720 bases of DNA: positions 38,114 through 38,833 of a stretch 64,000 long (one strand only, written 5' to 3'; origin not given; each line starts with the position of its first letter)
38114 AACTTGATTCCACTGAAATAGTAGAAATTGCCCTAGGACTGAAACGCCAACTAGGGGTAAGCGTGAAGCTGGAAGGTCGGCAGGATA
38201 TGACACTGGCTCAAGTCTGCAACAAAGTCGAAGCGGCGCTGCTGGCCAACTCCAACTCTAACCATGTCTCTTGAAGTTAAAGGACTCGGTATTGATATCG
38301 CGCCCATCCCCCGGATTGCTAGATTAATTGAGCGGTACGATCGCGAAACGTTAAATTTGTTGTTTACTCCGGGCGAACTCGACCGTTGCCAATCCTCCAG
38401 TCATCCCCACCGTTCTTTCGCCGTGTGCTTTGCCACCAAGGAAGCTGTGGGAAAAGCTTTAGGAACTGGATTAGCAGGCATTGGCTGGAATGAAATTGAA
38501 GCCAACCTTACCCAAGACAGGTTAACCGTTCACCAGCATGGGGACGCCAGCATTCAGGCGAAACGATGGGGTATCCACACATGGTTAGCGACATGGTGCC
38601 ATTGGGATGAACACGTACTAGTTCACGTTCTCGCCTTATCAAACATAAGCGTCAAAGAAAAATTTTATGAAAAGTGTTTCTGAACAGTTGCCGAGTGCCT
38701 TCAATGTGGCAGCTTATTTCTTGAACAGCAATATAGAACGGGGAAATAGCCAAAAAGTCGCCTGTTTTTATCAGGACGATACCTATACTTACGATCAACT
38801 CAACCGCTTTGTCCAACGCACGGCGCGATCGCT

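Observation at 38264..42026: Two AcpS-type (about 140 aa) phosphopantetheinyl transferases inside a cyanobacterial NRPS/PKS cluster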

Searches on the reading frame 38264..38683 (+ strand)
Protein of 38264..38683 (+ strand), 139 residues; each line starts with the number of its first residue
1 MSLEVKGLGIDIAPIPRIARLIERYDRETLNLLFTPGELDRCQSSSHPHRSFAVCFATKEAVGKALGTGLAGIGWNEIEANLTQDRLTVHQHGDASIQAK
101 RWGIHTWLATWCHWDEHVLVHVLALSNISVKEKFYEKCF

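Call 3: search_protein_families(library=pfam, proteins=[window:38264-38683:+], max_evalue=0.01)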
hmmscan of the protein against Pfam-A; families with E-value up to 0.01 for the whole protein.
window:38264-38683:+ (139 aa): 1 family
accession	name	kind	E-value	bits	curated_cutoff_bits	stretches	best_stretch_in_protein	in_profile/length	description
PF01648.25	ACPS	-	2.6e-15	56.8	25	1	7-96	1-93/111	4'-phosphopantetheinyl transferase superfamily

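Call 4: search_protein_families(library=ncbifam, proteins=[window:38264-38683:+], max_evalue=0.01)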
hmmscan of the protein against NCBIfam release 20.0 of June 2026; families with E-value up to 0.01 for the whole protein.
window:38264-38683:+ (139 aa): 11 families
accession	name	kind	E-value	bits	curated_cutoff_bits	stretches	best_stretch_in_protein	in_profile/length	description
NF011254.0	PRK14660.1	equivalog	7.2e-21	74.5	195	1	6-123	3-122/125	holo-[acyl-carrier-protein] synthase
NF011250.0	PRK14656.1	equivalog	2.2e-16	60.1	175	1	6-80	3-78/126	holo-[acyl-carrier-protein] synthase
TIGR00556.1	pantethn_trn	domain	4e-16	59.3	45.35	1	5-122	2-123/128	phosphopantetheine--protein transferase domain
NF000832.0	PRK00070.3-2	equivalog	4.8e-14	52.7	107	1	5-113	2-103/116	holo-ACP synthase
NF011251.0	PRK14657.1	equivalog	1.3e-13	51.1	165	1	5-113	2-110/123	holo-[acyl-carrier-protein] synthase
TIGR00516.1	acpS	equivalog_domain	2.4e-13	50.4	59.8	1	6-80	3-78/125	holo-ACP synthase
NF011257.0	PRK14663.1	equivalog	9.1e-12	45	186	1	8-79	3-75/123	holo-[acyl-carrier-protein] synthase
NF011256.0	PRK14662.1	equivalog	7.9e-11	42.4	150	1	7-120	4-113/123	4'-phosphopantetheinyl transferase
NF011253.0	PRK14659.1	equivalog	1.7e-10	41.5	156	1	5-79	2-80/123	holo-[acyl-carrier-protein] synthase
NF000831.0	PRK00070.3-1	equivalog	4.8e-06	26.5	124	1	6-69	4-67/130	holo-ACP synthase AcpS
NF011255.0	PRK14661.1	equivalog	0.0005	20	209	1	7-94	4-84/169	holo-[acyl-carrier-protein] synthase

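Call 12: find_homologous_proteins(query=window:38264-38683:+, max_evalue=0.001)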
Query window:38264-38683:+ (139 aa): 238 proteins with E <= 0.001 among 245 candidates; the best 120 are listed.
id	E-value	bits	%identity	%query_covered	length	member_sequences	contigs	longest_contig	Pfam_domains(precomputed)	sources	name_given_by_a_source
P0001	1.5e-72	260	87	97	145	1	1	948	PF01648.26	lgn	-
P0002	2.5e-72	259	83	99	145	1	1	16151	PF01648.26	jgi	jgi:holo-[acyl-carrier protein] synthase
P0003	1.1e-69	251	90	89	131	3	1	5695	PF01648.26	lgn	-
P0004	1.4e-69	250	90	88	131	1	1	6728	PF01648.26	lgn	-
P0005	8.0e-68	245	70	90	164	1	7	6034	PF01648.26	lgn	-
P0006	3.1e-67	243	85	88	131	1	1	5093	PF01648.26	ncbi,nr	ncbi:MAG: holo-ACP synthase [Moorea sp. SIO2I5]|nr:holo-ACP synthase [Moorena sp. SIO2I5]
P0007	3.3e-67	243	85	91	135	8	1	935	PF01648.26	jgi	jgi:holo-[acyl-carrier protein] synthase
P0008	1.3e-66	241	89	88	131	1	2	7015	PF01648.26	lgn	-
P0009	1.2e-65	238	83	88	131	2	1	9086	PF01648.26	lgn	-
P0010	3.9e-65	236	84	88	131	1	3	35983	PF01648.26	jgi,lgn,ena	-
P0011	1.1e-64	234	83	87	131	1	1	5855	PF01648.26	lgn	-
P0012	2.1e-64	234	79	88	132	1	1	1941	PF01648.26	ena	-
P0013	8.6e-64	232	82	90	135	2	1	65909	PF01648.26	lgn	-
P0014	1.0e-63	231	84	87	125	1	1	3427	PF01648.26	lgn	-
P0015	1.5e-61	224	72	89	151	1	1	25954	PF01648.26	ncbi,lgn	-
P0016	3.4e-61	223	76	88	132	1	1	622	PF01648.26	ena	-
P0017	3.5e-61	223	81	86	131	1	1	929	PF01648.26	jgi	jgi:holo-[acyl-carrier protein] synthase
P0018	6.0e-61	222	75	86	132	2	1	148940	PF01648.26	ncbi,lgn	-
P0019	2.8e-60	220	80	88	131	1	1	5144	PF01648.26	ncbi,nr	ncbi:MAG: 4'-phosphopantetheinyl transferase superfamily protein [Symploca sp. SIO2G7]|nr:4'-phospho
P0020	9.3e-60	218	80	86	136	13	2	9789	PF01648.26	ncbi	-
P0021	1.9e-59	218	76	88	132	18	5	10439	PF01648.26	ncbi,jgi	jgi:holo-[acyl-carrier protein] synthase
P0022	1.9e-59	217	77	86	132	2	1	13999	PF01648.26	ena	-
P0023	3.4e-59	217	78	86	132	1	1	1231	PF01648.26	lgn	-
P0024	5.4e-59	216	80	86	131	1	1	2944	PF01648.26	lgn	-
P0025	7.0e-59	216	79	86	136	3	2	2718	PF01648.26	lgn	-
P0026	1.3e-58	215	78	86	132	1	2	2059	PF01648.26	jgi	-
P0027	2.8e-58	214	73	88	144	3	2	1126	PF01648.26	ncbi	-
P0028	4.5e-58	213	75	86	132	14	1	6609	PF01648.26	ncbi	-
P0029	3.0e-57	210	75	88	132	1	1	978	PF01648.26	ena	-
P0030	3.5e-57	210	75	86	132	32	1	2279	PF01648.26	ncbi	-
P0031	5.8e-57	209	75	88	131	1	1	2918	PF01648.26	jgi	-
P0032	7.3e-57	209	72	88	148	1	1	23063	PF01648.26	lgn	-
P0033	9.0e-57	209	77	86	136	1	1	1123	PF01648.26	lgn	-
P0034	9.4e-57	209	75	86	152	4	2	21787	PF01648.26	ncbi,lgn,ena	-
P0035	2.5e-56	207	73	86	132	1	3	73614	PF01648.26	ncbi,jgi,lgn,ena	ncbi:MAG TPA: holo-ACP synthase [Waterburya sp.]|jgi:holo-[acyl-carrier protein] synthase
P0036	2.7e-56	207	76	86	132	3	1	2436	PF01648.26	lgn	-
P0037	3.3e-56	207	72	86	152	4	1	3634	PF01648.26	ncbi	-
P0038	5.9e-56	206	74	86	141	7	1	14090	PF01648.26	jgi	jgi:holo-[acyl-carrier protein] synthase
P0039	7.4e-56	206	72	87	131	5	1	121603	PF01648.26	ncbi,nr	ncbi:MAG: holo-ACP synthase [Symploca sp. SIO2E9]|nr:holo-ACP synthase [Symploca sp. SIO2E9]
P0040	1.1e-55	205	72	86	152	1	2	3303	PF01648.26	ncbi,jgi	jgi:holo-[acyl-carrier protein] synthase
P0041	1.7e-55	205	71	86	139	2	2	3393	PF01648.26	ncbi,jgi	jgi:holo-[acyl-carrier protein] synthase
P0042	3.7e-55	204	73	86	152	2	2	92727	PF01648.26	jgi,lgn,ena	-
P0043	4.5e-55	203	71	88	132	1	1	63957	PF01648.26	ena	-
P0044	5.5e-55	203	74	88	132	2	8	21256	PF01648.26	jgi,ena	jgi:holo-[acyl-carrier protein] synthase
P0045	1.5e-54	202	72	88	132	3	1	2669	PF01648.26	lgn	-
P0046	3.6e-54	200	71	88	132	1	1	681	PF01648.26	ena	-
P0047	3.6e-54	200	73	90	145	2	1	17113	PF01648.26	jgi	jgi:holo-[acyl-carrier protein] synthase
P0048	4.0e-54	200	75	88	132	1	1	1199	PF01648.26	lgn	-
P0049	4.4e-54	200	73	86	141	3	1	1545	PF01648.26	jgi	jgi:holo-[acyl-carrier protein] synthase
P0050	8.2e-54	199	71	86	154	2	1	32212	PF01648.26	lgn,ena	-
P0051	1.1e-53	199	72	86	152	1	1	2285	PF01648.26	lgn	-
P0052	1.5e-53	198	67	86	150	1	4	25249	PF01648.26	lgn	-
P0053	3.5e-53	197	73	89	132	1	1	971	PF01648.26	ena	-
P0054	3.8e-53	197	71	88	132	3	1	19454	PF01648.26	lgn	-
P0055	4.3e-53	197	71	86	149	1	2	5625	PF01648.26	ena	-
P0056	4.5e-53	197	71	86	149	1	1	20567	PF01648.26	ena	-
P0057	4.6e-53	197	71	86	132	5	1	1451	PF01648.26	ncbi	-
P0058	5.5e-53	197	69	88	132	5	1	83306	PF01648.26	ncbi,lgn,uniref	ncbi:MAG: 4'-phosphopantetheinyl transferase superfamily protein [Nostoc sp.]|uniref:holo-ACP syntha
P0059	5.9e-53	196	71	86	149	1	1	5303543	PF01648.26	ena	-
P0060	1.0e-52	196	71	86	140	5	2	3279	PF01648.26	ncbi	-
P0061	1.5e-52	195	71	85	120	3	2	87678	PF01648.26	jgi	jgi:holo-[acyl-carrier protein] synthase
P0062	1.7e-52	195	70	86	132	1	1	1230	PF01648.26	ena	-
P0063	2.2e-52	195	70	86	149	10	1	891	PF01648.26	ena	-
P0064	2.2e-52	195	65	89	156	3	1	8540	PF01648.26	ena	-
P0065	2.5e-52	194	70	86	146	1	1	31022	PF01648.26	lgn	-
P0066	2.6e-52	194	67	88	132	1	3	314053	PF01648.26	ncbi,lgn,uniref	ncbi:holo-ACP synthase [Nostoc sp.]|uniref:holo-ACP synthase n=1 Tax=Nostoc sp. TaxID=1180 RepID=UPI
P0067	2.8e-52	194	68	86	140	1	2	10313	PF01648.26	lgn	-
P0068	2.9e-52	194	70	86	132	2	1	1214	PF01648.26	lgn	-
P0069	3.3e-52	194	71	86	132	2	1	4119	PF01648.26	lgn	-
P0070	3.4e-52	194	66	89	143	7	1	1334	PF01648.26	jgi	-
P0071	3.8e-52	194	65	89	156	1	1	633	PF01648.26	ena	-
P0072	4.1e-52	194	70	86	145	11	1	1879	PF01648.26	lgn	-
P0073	4.2e-52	194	69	88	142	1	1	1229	PF01648.26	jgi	jgi:holo-[acyl-carrier protein] synthase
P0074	4.8e-52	193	68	88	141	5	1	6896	PF01648.26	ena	-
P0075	5.5e-52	193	68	87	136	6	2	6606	PF01648.26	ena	-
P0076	5.5e-52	193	65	89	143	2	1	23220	PF01648.26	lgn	-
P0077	5.9e-52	193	70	88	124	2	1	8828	PF01648.26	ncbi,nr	ncbi:ACP synthase [Fischerella thermalis CCMEE 5319]|nr:ACP synthase [Fischerella thermalis CCMEE 53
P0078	6.1e-52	193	67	88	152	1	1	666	PF01648.26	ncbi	-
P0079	8.1e-52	193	70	86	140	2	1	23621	PF01648.26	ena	-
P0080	1.7e-51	192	68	86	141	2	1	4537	PF01648.26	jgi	jgi:holo-[acyl-carrier protein] synthase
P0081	1.8e-51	192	72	88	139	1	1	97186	PF01648.26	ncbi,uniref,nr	ncbi:4'-phosphopantetheinyl transferase superfamily protein [Phormidium sp. LEGE 05292]|uniref:holo-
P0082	2.4e-51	191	71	86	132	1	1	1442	PF01648.26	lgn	-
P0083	2.9e-51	191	70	89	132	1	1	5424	PF01648.26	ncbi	ncbi:MAG: 4'-phosphopantetheinyl transferase superfamily protein [Cyanobacteria bacterium P01_A01_bi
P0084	3.6e-51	191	88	69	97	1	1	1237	PF01648.26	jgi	-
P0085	3.8e-51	191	69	86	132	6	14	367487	PF01648.26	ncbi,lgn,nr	ncbi:holo-ACP synthase [Microcoleus sp. FACHB-53]|nr:holo-ACP synthase [Microcoleus sp. FACHB-53] MB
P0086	4.3e-51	190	71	86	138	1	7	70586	PF01648.26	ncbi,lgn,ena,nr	ncbi:MAG TPA: ACP synthase [Cyanobacteria bacterium UBA11369]|nr:ACP synthase [Cyanobacteria bacteri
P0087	4.5e-51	190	68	87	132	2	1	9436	PF01648.26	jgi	jgi:holo-[acyl-carrier protein] synthase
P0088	5.4e-51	190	63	91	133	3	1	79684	PF01648.26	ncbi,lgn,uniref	ncbi:holo-ACP synthase [Nostoc sp.]|uniref:holo-ACP synthase n=1 Tax=Nostoc sp. TaxID=1180 RepID=UPI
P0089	5.7e-51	190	67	88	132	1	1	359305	PF01648.26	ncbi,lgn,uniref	ncbi:MAG: holo-ACP synthase [Nostoc sp. CmiVER01]|uniref:holo-ACP synthase n=1 Tax=Nostoc sp. CmiVER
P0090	6.6e-51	190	69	86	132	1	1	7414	PF01648.26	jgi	jgi:holo-[acyl-carrier protein] synthase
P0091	7.0e-51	190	68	86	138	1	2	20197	PF01648.26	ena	-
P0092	8.2e-51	189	68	86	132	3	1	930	PF01648.26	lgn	-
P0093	1.2e-50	189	68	86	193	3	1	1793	PF01648.26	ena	-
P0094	1.4e-50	189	67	87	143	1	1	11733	PF01648.26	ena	-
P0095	1.8e-50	188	68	87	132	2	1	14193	PF01648.26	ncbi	ncbi:MAG TPA: 4'-phosphopantetheinyl transferase superfamily protein [Stenomitos sp.]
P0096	1.9e-50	188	62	99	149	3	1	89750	PF01648.26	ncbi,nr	ncbi:MAG: 4'-phosphopantetheinyl transferase superfamily protein [Nodularia sp. (in: Bacteria)]|nr:M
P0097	2.5e-50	188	69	89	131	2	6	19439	PF01648.26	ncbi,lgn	-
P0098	2.7e-50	188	69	87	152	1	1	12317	PF01648.26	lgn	-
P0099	3.1e-50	188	70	86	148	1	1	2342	PF01648.26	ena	-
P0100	3.9e-50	187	65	87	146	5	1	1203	PF01648.26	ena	-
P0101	5.2e-50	187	67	86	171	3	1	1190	PF01648.26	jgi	jgi:holo-[acyl-carrier protein] synthase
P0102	5.7e-50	187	67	86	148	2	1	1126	PF01648.26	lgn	-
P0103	6.0e-50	187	68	87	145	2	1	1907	PF01648.26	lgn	-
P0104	7.1e-50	186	67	87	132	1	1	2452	PF01648.26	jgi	jgi:holo-[acyl-carrier protein] synthase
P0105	9.2e-50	186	66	86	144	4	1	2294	PF01648.26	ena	-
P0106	1.0e-49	186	69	86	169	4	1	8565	PF01648.26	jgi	-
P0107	1.5e-49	185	66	88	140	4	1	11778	PF01648.26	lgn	-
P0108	1.8e-49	185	68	87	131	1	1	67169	PF01648.26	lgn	-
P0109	1.9e-49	185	68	86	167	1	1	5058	PF01648.26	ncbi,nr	ncbi:MAG: 4'-phosphopantetheinyl transferase superfamily protein [Leptolyngbya sp. SIO1D8]|nr:4'-pho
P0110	3.0e-49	184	65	86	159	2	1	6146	PF01648.26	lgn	-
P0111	7.0e-49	183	65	87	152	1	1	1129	PF01648.26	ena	-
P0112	7.2e-49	183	60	98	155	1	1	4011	PF01648.26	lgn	-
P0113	7.4e-49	183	62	88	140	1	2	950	PF01648.26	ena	-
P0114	7.7e-49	183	67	90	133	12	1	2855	PF01648.26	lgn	-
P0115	1.0e-48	183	67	90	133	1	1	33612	PF01648.26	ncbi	ncbi:MAG: 4'-phosphopantetheinyl transferase superfamily protein [Cyanobacteria bacterium P01_G01_bi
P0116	1.0e-48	183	67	88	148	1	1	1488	PF01648.26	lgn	-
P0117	1.1e-48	183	62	91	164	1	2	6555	PF01648.26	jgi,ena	jgi:holo-[acyl-carrier protein] synthase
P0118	1.3e-48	182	65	88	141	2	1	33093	PF01648.26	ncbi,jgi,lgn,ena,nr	ncbi:MAG: 4'-phosphopantetheinyl transferase superfamily protein [Desmonostoc geniculatum HA4340-LM1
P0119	1.9e-48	182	65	87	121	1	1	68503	PF01648.26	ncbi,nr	ncbi:4'-phosphopantetheinyl transferase superfamily protein [Halotia wernerae UHCC 0503]|nr:4'-phosp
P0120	2.2e-48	182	66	86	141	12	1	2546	PF01648.26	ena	-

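Call 15: find_encoding_contigs(protein=P0081, flank=10000, max_places=3)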
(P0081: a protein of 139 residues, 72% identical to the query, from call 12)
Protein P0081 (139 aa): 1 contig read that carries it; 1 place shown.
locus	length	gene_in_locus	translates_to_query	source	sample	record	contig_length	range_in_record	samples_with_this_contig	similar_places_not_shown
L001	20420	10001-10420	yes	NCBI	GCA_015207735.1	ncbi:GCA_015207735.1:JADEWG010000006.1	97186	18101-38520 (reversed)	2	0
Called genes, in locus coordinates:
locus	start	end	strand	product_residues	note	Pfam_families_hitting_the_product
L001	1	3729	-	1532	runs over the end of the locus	PF00109:ketoacyl-synt, PF02801:Ketoacyl-synt_C, PF16197:KAsynt_C_assoc, PF22621:CurL-like_PKS_C, PF22336:RhiE-like_linker, PF00698:Acyl_transf_1, PF21394:Beta-ketacyl_N, PF00106:adh_short, +3 more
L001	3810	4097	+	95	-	-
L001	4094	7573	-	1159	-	PF18563:TubC_N, PF00668:Condensation, PF00501:AMP-binding, PF13193:AMP-binding_C, PF00550:PP-binding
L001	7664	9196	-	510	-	PF00108:Thiolase_N (weak), PF08545:ACP_syn_III, PF08541:ACP_syn_III_C, PF00550:PP-binding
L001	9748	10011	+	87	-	-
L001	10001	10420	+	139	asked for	PF01648:ACPS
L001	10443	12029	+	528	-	PF00501:AMP-binding, PF13193:AMP-binding_C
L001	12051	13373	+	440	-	PF00425:Chorismate_bind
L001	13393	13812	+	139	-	PF01648:ACPS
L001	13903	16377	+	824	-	PF11741:AMIN, PF07715:Plug, PF00593:TonB_dep_Rec_b-barrel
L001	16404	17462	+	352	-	PF01497:Peripla_BP_2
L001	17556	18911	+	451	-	PF05977:MFS_3, PF07690:MFS_1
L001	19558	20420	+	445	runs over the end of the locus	PF01306:LacY_symp (faint), PF12832:MFS_1_like (weak), PF00083:Sugar_tr (faint), PF07690:MFS_1, PF05977:MFS_3, PF07690:MFS_1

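Call 16: find_encoding_contigs(protein=P0066, flank=10000, max_places=3)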
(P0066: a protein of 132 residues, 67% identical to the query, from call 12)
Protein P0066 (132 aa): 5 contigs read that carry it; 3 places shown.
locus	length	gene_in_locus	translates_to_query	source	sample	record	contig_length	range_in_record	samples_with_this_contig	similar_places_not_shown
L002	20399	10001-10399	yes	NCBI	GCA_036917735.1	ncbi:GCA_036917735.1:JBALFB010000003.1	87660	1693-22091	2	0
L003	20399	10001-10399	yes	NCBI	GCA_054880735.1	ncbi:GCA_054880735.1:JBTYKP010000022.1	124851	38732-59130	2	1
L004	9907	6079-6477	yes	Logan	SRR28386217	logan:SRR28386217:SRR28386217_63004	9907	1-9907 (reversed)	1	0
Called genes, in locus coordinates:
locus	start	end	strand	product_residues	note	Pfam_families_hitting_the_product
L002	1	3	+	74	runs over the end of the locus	-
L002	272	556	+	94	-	-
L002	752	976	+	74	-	PF02867:Ribonuc_red_lgC (weak)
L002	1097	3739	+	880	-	PF11741:AMIN, PF07715:Plug, PF00593:TonB_dep_Rec_b-barrel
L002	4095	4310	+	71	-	-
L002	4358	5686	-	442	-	PF25917:BSH_RND (weak), PF25997:BSH_YhbJ (faint), PF25989:YknX_C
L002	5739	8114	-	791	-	PF02687:FtsX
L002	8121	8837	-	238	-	PF02463:SMC_N (faint), PF00005:ABC_tran, PF13304:AAA_21 (faint)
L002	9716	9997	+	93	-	-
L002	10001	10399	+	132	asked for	PF01648:ACPS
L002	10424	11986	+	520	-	PF00501:AMP-binding, PF13193:AMP-binding_C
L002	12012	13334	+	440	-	PF00425:Chorismate_bind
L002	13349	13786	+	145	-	-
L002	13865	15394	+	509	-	PF00108:Thiolase_N (weak), PF08545:ACP_syn_III, PF00550:PP-binding (faint), PF08541:ACP_syn_III_C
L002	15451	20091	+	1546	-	PF18563:TubC_N, PF00668:Condensation, PF00501:AMP-binding, PF08241:Methyltransf_11, PF08242:Methyltransf_12, PF13489:Methyltransf_23, PF13649:Methyltransf_25, PF13847:Methyltransf_31, +2 more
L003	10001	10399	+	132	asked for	PF01648:ACPS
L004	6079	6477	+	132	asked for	PF01648:ACPS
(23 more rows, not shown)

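Call 32: find_related_loci(query=A1, collection=genome_contigs, flank=10000)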
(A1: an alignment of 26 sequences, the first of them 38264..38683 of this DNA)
Query A1 (139 aa) in genome_contigs; peptide patterns used: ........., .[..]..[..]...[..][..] (x = any residue, [..] = any of these).
600 stretches matched a pattern (row limit reached: there are more); 508 encode a relative of the query (tblastn E <= 1e-3); the best 80 are kept; 80 distinct loci.
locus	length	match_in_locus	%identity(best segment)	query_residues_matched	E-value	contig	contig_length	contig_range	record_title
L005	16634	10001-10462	71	4-137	2e-69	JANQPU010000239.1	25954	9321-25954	MAG: Acaryochloris sp. IP29b_bin.176 k99_3553029, whole genome shotgun sequence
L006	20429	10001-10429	69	4-139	6e-61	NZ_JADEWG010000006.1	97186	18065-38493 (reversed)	[Phormidium] sp. LEGE 05292 NODE_6_length_97186_cov_14.3073, whole genome shotgun sequence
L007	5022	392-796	69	5-139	5e-60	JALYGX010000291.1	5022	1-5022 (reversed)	MAG: Cyanobacteriota bacterium isolate GDC bin22 SD1469-71_k127_337899, whole genome shotgun sequence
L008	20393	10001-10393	68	5-135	2e-59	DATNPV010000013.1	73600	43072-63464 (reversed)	MAG TPA_asm: Waterburya sp. isolate SMAG_U16490 k141_15135, whole genome shotgun sequence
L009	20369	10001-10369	67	2-124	2e-56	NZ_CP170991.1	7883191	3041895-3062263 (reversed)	Nostoc sp. C117 chromosome, complete genome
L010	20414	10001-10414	63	2-139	2e-56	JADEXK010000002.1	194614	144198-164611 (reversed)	Nostocales cyanobacterium LEGE 11386 NODE_11_length_194614_cov_13.2412, whole genome shotgun sequence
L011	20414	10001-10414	62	2-139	8e-56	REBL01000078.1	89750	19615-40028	MAG: Nodularia sp. (in: Bacteria) isolate LCM1.Bin15 NODE_54_length_89750_cov_62.2128, whole genome shotgun sequence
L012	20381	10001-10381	63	1-127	1e-55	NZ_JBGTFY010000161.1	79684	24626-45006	MAG: Nostoc sp. isolate JTS-RE202 k141_10022593, whole genome shotgun sequence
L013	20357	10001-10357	71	6-124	1e-54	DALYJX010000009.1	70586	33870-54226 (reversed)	MAG TPA_asm: Phormidiaceae cyanobacterium CTOTU46633 NODE_16_length_70586_cov_28.955948, whole genome shotgun sequence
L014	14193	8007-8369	68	4-124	4e-54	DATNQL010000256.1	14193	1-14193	MAG TPA_asm: Stenomitos sp. isolate SMAG_U16506 k141_284906, whole genome shotgun sequence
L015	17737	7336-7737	63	2-133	9e-54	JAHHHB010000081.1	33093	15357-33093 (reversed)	MAG: Desmonostoc geniculatum HA4340-LM1 scaffold_244_c1, whole genome shotgun sequence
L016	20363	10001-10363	63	5-125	2e-50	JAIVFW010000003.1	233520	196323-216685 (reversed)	Nostoc sp. CHAB 5844 NODE_3_length_233520_cov_76.694074, whole genome shotgun sequence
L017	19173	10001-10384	60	5-132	6e-50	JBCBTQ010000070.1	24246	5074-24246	MAG: Cyanobacteria bacterium J06639_14 NODE_70_length_24246_cov_25.332120, whole genome shotgun sequence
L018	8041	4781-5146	66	5-125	2e-49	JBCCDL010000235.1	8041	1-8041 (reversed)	MAG: Cyanobacteria bacterium P01_A01_bin.83 k141_151323_length_8041_cov_153.2016, whole genome shotgun sequence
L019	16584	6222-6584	60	5-125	3e-49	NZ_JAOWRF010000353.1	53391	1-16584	Plectonema radiosum NIES-515 NODE_10_length_53391_cov_8.997334, whole genome shotgun sequence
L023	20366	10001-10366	58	5-126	1e-43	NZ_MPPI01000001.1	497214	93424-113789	Phormidesmis priestleyi ULC007 A3_1_len_497214, whole genome shotgun sequence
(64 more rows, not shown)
